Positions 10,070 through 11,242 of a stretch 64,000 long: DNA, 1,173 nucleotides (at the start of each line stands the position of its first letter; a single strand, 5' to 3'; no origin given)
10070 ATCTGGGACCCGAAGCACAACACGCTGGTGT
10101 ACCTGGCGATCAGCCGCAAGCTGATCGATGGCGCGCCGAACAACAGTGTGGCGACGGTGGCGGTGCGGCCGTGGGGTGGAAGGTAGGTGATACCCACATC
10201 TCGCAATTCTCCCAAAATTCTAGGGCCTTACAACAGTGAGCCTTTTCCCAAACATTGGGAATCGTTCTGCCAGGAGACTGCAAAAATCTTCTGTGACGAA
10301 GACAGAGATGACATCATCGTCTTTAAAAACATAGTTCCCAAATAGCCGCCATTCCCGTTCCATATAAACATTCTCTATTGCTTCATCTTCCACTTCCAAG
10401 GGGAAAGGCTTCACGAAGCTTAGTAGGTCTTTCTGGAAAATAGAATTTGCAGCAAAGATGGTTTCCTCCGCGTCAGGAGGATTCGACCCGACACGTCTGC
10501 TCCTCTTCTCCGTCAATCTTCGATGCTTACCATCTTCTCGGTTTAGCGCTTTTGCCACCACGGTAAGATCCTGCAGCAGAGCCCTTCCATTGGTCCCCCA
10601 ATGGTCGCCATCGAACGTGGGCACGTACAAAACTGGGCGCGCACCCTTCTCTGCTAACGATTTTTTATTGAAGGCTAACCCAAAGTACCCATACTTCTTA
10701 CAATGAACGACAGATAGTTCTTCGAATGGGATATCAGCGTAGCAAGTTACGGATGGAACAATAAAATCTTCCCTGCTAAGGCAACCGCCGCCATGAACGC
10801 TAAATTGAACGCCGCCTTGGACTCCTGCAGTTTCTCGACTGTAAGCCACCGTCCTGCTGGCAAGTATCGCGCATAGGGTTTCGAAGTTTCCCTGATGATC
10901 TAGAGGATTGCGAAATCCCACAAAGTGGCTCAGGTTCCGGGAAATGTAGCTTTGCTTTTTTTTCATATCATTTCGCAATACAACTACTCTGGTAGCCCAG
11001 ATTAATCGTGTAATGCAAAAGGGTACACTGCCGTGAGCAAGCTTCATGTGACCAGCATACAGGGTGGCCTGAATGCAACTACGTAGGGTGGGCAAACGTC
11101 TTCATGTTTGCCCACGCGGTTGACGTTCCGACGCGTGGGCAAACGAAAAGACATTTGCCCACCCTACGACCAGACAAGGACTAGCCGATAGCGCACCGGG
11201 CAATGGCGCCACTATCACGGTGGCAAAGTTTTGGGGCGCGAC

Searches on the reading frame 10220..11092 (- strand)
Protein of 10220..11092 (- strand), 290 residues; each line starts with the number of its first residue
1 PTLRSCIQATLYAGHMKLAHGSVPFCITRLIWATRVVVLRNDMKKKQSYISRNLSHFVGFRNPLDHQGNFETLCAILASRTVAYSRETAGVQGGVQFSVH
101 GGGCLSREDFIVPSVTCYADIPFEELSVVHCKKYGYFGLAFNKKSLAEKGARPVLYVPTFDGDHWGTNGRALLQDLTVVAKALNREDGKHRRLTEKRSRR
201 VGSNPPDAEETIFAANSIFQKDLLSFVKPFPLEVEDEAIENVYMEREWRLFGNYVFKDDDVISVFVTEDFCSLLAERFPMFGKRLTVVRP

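Call 92: search_protein_families(library=pfam, proteins=[window:10220-11092:-], max_evalue=0.01)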
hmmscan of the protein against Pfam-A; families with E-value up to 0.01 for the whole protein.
window:10220-11092:- (290 aa): 1 family
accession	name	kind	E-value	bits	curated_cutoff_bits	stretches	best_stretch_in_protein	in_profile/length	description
PF10899.13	AbiGi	-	8.8e-11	42.6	22.4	1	115-265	30-148/185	Putative abortive phage resistance protein AbiGi, antitoxin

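Call 93: search_protein_families(library=padloc, proteins=[window:10220-11092:-], max_evalue=0.001)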
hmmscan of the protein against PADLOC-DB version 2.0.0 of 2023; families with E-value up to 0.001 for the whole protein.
window:10220-11092:- (290 aa): 1 family
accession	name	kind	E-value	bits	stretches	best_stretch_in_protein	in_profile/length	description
PDLC02331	AbiGi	-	2.1e-08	31.8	1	113-157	61-104/260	AbiGi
